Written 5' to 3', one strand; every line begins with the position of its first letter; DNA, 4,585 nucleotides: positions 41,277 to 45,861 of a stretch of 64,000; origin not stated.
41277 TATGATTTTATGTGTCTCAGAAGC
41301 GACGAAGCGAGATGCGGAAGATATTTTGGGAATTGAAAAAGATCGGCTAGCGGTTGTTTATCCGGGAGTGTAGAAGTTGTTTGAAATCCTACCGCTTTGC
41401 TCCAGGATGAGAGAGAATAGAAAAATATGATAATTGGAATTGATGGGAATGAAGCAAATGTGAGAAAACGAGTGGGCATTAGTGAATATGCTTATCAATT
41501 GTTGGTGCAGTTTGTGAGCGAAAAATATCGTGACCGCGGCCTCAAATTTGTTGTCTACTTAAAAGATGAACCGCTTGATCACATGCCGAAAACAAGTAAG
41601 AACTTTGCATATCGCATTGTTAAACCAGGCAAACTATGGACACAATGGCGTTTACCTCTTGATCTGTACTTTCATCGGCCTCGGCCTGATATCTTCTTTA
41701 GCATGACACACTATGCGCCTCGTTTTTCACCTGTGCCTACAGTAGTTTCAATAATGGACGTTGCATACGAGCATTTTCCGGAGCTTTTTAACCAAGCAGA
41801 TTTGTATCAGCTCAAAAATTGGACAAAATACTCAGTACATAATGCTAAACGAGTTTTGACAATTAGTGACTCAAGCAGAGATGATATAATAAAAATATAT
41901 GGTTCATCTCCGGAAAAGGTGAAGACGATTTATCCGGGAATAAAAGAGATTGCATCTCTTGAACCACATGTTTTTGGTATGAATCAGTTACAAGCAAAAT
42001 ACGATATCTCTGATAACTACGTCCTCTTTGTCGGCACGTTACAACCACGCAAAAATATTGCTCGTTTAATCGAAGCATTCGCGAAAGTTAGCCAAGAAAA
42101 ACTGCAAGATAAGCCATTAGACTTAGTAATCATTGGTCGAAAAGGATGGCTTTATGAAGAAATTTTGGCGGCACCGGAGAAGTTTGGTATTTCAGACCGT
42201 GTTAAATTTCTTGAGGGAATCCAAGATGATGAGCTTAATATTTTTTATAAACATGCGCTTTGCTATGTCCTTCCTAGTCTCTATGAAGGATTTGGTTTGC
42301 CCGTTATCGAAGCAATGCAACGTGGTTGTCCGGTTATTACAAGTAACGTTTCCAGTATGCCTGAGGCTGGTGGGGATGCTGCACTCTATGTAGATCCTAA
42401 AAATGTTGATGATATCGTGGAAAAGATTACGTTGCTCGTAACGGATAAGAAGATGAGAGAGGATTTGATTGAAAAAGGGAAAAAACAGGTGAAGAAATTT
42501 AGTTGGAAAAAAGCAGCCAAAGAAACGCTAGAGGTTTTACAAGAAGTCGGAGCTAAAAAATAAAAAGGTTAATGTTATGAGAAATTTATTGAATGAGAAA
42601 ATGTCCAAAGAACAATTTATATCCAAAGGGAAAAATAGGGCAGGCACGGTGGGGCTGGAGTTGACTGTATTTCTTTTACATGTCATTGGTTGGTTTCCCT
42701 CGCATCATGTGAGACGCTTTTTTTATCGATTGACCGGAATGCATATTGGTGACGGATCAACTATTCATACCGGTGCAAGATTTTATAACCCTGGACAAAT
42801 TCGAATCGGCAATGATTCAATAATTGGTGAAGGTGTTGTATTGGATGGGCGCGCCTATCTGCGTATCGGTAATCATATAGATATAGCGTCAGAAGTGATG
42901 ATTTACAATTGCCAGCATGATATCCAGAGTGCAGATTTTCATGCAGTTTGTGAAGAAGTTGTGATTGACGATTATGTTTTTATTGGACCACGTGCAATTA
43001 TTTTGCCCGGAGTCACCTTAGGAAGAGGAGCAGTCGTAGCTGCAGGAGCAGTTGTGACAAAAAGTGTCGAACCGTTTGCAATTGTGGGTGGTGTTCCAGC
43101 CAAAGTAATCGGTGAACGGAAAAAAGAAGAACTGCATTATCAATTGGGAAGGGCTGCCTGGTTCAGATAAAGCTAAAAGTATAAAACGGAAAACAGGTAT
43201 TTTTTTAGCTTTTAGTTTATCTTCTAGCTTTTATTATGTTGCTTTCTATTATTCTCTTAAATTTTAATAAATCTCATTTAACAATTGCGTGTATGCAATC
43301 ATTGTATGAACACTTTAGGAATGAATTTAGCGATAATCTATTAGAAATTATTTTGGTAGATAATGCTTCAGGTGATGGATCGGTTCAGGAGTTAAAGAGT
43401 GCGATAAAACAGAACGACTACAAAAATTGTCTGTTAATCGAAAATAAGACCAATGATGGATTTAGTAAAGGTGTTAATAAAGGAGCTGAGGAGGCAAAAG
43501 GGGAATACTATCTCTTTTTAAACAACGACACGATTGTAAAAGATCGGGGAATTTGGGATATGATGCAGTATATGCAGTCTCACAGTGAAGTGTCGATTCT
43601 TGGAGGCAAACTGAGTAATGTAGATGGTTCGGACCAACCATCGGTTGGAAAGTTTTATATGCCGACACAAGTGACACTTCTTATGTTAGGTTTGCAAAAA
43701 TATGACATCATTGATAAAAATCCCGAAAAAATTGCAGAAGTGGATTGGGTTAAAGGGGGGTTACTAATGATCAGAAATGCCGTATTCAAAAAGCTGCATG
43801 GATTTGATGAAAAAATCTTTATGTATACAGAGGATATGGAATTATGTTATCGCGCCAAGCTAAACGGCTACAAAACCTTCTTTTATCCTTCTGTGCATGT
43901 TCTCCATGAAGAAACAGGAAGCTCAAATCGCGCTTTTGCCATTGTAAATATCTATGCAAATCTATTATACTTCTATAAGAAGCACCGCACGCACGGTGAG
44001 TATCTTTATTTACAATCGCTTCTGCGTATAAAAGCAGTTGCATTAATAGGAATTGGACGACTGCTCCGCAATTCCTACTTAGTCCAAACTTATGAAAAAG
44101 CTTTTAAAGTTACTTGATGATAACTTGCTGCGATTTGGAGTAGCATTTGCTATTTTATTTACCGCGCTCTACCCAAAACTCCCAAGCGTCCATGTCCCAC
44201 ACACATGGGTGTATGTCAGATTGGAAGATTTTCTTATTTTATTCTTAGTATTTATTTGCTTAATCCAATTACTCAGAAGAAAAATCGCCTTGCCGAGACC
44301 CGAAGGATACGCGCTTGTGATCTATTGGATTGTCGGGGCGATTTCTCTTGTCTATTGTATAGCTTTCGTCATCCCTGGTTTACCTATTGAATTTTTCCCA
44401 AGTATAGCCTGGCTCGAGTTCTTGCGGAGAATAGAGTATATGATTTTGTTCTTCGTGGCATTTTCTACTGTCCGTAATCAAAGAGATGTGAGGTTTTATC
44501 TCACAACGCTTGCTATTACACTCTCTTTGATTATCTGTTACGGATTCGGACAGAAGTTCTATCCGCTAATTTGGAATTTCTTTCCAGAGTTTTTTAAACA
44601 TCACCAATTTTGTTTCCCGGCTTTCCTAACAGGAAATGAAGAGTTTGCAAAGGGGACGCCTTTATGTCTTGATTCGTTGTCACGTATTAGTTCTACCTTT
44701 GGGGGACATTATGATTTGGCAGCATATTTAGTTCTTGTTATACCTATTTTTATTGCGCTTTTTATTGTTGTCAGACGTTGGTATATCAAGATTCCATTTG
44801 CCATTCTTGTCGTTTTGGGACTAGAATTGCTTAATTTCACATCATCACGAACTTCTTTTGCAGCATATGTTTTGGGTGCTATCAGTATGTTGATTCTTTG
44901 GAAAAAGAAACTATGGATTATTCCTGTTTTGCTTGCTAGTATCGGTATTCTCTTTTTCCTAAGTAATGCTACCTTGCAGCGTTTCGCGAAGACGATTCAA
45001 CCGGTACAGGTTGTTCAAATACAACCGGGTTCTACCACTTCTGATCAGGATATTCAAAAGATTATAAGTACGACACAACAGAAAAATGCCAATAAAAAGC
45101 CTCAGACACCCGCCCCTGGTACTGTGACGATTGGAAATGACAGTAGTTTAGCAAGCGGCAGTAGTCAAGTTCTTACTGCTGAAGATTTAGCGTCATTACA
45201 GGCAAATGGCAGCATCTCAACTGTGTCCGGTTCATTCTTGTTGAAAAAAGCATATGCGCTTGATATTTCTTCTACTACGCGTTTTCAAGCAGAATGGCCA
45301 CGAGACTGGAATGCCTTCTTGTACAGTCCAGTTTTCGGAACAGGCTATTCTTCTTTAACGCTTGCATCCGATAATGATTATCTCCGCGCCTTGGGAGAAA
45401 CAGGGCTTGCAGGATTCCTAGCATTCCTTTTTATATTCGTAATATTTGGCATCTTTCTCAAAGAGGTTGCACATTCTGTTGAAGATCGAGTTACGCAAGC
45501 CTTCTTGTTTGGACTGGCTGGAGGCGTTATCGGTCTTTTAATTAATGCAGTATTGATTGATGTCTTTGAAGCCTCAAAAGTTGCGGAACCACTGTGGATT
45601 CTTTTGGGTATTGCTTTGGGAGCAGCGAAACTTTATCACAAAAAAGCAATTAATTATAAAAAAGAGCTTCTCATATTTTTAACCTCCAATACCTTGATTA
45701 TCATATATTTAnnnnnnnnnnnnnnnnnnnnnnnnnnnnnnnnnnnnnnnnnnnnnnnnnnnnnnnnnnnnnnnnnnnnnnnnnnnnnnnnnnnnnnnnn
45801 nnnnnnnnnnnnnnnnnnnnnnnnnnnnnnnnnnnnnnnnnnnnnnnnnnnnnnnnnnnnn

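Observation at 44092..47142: Fusion of an O-antigen-ligase-like domain with a second GT-C-like domain in one 1016-aa polypeptide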

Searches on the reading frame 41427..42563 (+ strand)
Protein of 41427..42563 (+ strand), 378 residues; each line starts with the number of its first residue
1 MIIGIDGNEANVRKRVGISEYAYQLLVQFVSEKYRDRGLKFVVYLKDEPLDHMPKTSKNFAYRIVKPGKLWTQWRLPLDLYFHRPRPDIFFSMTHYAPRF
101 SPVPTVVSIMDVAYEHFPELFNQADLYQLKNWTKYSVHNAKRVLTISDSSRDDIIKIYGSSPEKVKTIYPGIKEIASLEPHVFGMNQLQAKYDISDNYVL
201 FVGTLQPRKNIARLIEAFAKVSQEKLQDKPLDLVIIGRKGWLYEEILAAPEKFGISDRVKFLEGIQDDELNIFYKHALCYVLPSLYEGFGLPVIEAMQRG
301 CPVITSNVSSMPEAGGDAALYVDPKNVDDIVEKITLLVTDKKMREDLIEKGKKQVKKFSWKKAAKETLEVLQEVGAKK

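Call 6: search_protein_families(library=pfam, proteins=[window:41427-42563:+], max_evalue=0.001)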
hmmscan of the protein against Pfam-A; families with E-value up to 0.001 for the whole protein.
window:41427-42563:+ (378 aa): 5 families
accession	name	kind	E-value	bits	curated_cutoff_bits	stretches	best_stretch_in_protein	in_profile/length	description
PF00534.26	Glycos_transf_1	-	4e-40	137.6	26.4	1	195-354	14-172/172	Glycosyl transferases group 1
PF13692.12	Glyco_trans_1_4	-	5.7e-28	98.4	27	1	197-340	2-142/142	Glycosyl transferases group 1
PF13439.12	Glyco_transf_4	-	4.7e-09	36.9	28.5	1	65-172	51-166/170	Glycosyltransferase Family 4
PF20706.3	GT4-conflict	-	1.6e-08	34.4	26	1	164-309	173-314/385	Family 4 Glycosyltransferase in conflict systems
PF13524.12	Glyco_trans_1_2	-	1.3e-06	28.9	25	1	228-367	11-142/144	Glycosyl transferase-like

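Call 35: search_protein_families(library=ncbifam, proteins=[window:41427-42563:+], max_evalue=0.00001)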
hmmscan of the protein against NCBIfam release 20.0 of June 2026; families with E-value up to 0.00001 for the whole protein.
window:41427-42563:+ (378 aa): 31 families (the best 25 are shown)
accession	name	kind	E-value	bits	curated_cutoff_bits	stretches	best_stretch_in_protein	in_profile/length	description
TIGR03449.1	mycothiol_MshA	equivalog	4.2e-29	101.7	462.5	1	137-373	162-402/406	D-inositol-3-phosphate glycosyltransferase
TIGR04047.1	MSMEG_0565_glyc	hypoth_equivalog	2.8e-26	92.5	259.85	1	127-372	126-372/373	MSMEG_0565 family glycosyltransferase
TIGR02149.1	glgA_Coryne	subfamily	2.9e-25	89.2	302.4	1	127-374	131-390/391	glycogen synthase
TIGR03088.1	stp2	hypoth_equivalog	3.6e-21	75.6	409.05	1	147-373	144-372/374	TIGR03088 family PEP-CTERM/XrtA system glycosyltransferase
TIGR03999.1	thiol_BshA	equivalog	4.8e-20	71.8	273.7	1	128-370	133-369/375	N-acetyl-alpha-D-glucosaminyl L-malate synthase BshA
NF041010.1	glycosy_Agl16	equivalog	5.2e-19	68.3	575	1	133-373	127-350/352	glycosylation protein Agl16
TIGR04157.1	glyco_rSAM_CFB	subfamily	5.7e-19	68.4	400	1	135-354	165-388/406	TIGR04157 family glycosyltransferase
NF050063.1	ProtGlycPglJ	equivalog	1.5e-18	67.2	500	1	136-370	141-362/363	N-acetylgalactosamine-N,N'-diacetylbacillosaminyl-diphospho-undecaprenol 4-alpha-N-acetylgalactosaminyltransferase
NF038298.1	EPS_HpsO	equivalog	3e-16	59.2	575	1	186-374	189-387/388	hormogonium polysaccharide biosynthesis glycosyltransferase HpsO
NF041876.1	EPS_EpsE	equivalog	4.7e-16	59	400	1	199-365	217-387/389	exopolysaccharide biosynthesis GT4 family glycosyltransferase EpsE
NF038295.1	EPS_HpsP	equivalog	9.9e-16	57.7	550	1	186-374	195-387/388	hormogonium polysaccharide biosynthesis glycosyltransferase HpsP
NF047684.1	TeichurnBiosyTuaC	equivalog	1.2e-14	54.1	550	1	134-373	159-388/391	teichuronic acid biosynthesis protein TuaC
NF050056.1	ProtGlycPglH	equivalog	1.1e-13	51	600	1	180-374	165-353/354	GalNAc-alpha-(1->4)-GalNAc-alpha-(1->3)-diNAcBac-PP-undecaprenol alpha-1,4-N-acetyl-D-galactosaminyltransferase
NF012028.0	PRK15484.1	subfamily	7.5e-13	48.3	618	1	191-372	186-376/380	lipopolysaccharide N-acetylglucosaminyltransferase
TIGR04063.1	stp3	hypoth_equivalog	1.3e-11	44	442.05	1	133-372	151-393/397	TIGR04063 family PEP-CTERM/XrtA system glycosyltransferase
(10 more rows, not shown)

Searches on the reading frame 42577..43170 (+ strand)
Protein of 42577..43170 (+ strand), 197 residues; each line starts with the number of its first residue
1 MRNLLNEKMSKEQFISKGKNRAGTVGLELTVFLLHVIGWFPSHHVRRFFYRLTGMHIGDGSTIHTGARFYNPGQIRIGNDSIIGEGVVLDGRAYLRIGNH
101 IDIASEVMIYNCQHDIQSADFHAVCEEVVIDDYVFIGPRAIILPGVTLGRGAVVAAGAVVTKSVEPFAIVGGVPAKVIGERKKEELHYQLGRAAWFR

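Call 6: search_protein_families(library=pfam, proteins=[window:42577-43170:+], max_evalue=0.001)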
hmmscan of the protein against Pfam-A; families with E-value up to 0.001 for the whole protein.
window:42577-43170:+ (197 aa): 3 families
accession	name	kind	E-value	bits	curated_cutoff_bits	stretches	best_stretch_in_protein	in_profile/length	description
PF00132.30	Hexapep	-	3.5e-13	49.1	27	1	128-162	2-36/36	Bacterial transferase hexapeptide (six repeats)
PF14602.12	Hexapep_2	-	3.2e-10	40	27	1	128-162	2-34/34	Hexapeptide repeat of succinyl-transferase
PF25084.1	LbH_EIF2B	-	0.00072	20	54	0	70-164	5-97/105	EIF2B subunit epsilon LbH domain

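Call 35: search_protein_families(library=ncbifam, proteins=[window:42577-43170:+], max_evalue=0.00001)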
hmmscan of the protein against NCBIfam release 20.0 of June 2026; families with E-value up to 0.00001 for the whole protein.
window:42577-43170:+ (197 aa): 35 families (the best 25 are shown)
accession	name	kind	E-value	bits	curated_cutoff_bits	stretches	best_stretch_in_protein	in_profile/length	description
NF007797.0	PRK10502.1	subfamily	1.3e-29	103.2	192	1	37-184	35-182/183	WcaF family extracellular polysaccharide biosynthesis acetyltransferase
TIGR03532.1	DapD_Ac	equivalog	1.7e-20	73.6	231.75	1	56-181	100-214/231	2,3,4,5-tetrahydropyridine-2,6-dicarboxylate N-acetyltransferase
NF038307.1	EPS_acetyl_HpsU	equivalog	3.1e-20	72.5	305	1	40-177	37-174/178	hormogonium polysaccharide biosynthesis acetyltransferase HpsU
TIGR03308.1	phn_thr-fam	hypoth_equivalog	1.4e-19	70.8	201.65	1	126-196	107-177/204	phosphonate metabolim protein, transferase hexapeptide repeat family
NF058585.1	HptprglPActTf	PfamEq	2.8e-18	66.1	300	1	127-186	106-165/172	heptaprenylglyceryl phosphate O-acetyltransferase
TIGR04008.1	WcaF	equivalog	9.3e-18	64.7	326.3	1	39-181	34-178/180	colanic acid biosynthesis acetyltransferase WcaF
NF007499.0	PRK10092.1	equivalog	2.5e-17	63.3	314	1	87-178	87-180/183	maltose O-acetyltransferase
NF000311.1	Vat_ABCDEFH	equivalog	2.8e-17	63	300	1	127-196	110-179/201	Vat family streptogramin A O-acetyltransferase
NF000490.1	chloram_CatB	equivalog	6.8e-17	61.5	350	1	90-195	67-178/210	type B chloramphenicol O-acetyltransferase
NF033468.1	stregram_VatI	exception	3.5e-16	59.6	415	1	124-193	109-178/208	streptogramin A O-acetyltransferase Vat(I)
NF007240.0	PRK09677.1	equivalog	9.9e-16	57.8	243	1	69-185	60-188/192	putative lipopolysaccharide biosynthesis O-acetyl transferase WbbJ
TIGR03570.1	NeuD_NnaD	subfamily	5.3e-15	55.6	160.8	1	96-176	119-202/202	NeuD/PglB/VioB family sugar acetyltransferase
NF000504.1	stregram_VatH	exception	1.3e-13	51.4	475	1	110-195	100-185/216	streptogramin A O-acetyltransferase Vat(H)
NF000097.1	stregram_VatC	exception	7.6e-13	48.8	425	1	129-195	120-186/212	streptogramin A O-acetyltransferase Vat(C)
NF007076.0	PRK09527.1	equivalog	9.7e-13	48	347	1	96-188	97-192/203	galactoside O-acetyltransferase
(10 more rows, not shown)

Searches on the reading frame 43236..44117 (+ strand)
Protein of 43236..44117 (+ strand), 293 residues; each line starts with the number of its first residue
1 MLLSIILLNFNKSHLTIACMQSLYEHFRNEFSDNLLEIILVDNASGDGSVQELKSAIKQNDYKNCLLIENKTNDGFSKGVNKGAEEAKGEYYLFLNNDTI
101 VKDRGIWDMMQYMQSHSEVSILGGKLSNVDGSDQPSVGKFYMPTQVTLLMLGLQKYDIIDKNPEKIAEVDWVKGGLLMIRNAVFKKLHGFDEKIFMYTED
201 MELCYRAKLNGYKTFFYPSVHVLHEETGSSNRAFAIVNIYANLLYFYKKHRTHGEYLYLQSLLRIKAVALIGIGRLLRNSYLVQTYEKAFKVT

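Call 6: search_protein_families(library=pfam, proteins=[window:43236-44117:+], max_evalue=0.001)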
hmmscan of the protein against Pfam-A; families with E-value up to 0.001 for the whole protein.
window:43236-44117:+ (293 aa): 6 families
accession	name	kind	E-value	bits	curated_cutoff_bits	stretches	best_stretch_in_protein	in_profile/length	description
PF00535.33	Glycos_transf_2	-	6.7e-19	68.9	23.3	1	4-135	1-125/168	Glycosyl transferase family 2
PF13641.12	Glyco_tranf_2_3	-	9.3e-11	42.6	27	1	60-233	53-219/230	Glycosyltransferase like family 2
PF10111.15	Glyco_tranf_2_2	-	1.7e-08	34.8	27.3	1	29-102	23-95/276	Glycosyltransferase like family 2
PF13632.12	Glyco_trans_2_3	-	2.9e-06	27.7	27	1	171-232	72-130/198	Glycosyl transferase family group 2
PF13712.12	Glyco_tranf_2_5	-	8.4e-06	26.1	27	1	74-215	39-178/210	Glycosyltransferase like family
PF02709.20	Glyco_transf_7C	-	1.4e-05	25.1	23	1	173-219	20-67/78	N-terminal domain of galactosyltransferase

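Call 35: search_protein_families(library=ncbifam, proteins=[window:43236-44117:+], max_evalue=0.00001)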
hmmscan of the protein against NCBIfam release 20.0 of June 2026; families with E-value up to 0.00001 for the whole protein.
window:43236-44117:+ (293 aa): 14 families
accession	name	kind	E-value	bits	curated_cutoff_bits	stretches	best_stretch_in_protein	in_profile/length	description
NF041875.1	EPS_EpsD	equivalog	4.6e-16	59.1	370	1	3-243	1-226/325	exopolysaccharide biosynthesis glycosyltransferase EpsD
TIGR03965.1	mycofact_glyco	equivalog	1.1e-14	54.1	280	1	29-226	99-282/467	mycofactocin biosynthesis glycosyltransferase MftF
TIGR01556.1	rhamnosyltran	subfamily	1e-13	51.1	200.55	1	29-226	15-202/281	rhamnosyltransferase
TIGR03937.1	PgaC_IcaA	equivalog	1.6e-10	40.5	422.3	1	28-220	69-246/407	poly-beta-1,6-N-acetyl-D-glucosamine synthase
TIGR04283.1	glyco_like_mftF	equivalog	8e-10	38.7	182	0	22-116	16-100/221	TIGR04283 family arsenosugar biosynthesis glycosyltransferase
NF038302.1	EPS_HpsE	equivalog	1.3e-09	37.5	300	1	9-127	9-125/307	hormogonium polysaccharide biosynthesis glycosyltransferase HpsE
NF007482.0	PRK10073.1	equivalog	1.9e-09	37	423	1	2-104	7-101/334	glycosyltransferase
NF041394.1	GtaseAglG_Halo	equivalog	2e-08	33.9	440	1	36-196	33-180/304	glucosyl-dolichyl phosphate glucuronosyltransferase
TIGR03111.1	glyc2_xrt_Gpos1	hypoth_equivalog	3.3e-08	32.7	363.95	1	5-125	53-168/439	TIGR03111 family XrtG-associated glycosyltransferase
TIGR04009.1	wcaE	equivalog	4.4e-08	32.7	369.2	1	1-126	1-120/248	colanic acid biosynthesis glycosyltransferase WcaE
NF053739.1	GlytfEpsEBac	equivalog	3.1e-07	29.7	450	1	28-216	25-194/265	glycosyltransferase EpsE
NF047683.1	TeichurnBiosyTuaG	equivalog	4e-07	29.9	400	1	2-118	7-116/252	teichuronic acid biosynthesis protein TuaG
NF050050.1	ProtGlycPglI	equivalog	4.5e-07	29.5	500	1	3-114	4-109/306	GalNAc(5)-diNAcBac-PP-undecaprenol beta-1,3-glucosyltransferase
NF050819.1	PolSacchBiosHfsG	equivalog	8.3e-06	25.2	500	0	35-109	38-112/302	polysaccharide biosynthesis protein HfsG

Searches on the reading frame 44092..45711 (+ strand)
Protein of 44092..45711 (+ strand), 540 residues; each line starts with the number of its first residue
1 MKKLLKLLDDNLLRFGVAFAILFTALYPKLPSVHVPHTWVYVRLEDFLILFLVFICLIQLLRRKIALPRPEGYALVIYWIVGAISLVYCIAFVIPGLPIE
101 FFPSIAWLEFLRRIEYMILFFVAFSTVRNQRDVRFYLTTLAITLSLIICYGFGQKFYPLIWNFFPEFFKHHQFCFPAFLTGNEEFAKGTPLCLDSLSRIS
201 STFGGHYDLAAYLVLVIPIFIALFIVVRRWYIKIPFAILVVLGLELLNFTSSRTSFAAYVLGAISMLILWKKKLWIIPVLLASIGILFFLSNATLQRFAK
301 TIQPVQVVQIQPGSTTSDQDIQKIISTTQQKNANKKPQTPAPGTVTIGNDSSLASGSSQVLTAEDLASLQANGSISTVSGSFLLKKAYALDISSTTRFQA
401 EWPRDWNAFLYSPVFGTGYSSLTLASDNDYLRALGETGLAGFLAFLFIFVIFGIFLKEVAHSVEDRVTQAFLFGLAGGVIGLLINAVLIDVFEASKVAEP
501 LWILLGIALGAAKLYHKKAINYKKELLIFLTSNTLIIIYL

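Call 7: search_protein_families(library=pfam, proteins=[window:44092-45711:+], max_evalue=10)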
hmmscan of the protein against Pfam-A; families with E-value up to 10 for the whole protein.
window:44092-45711:+ (540 aa): 2 families
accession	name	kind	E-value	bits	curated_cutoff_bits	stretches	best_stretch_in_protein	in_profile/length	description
PF04932.20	Wzy_C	-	1.8e-08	34.8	31.7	1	239-446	2-149/149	O-Antigen ligase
PF00108.29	Thiolase_N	-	0.0025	17.7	26.4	1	292-362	187-256/260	Thiolase, N-terminal domain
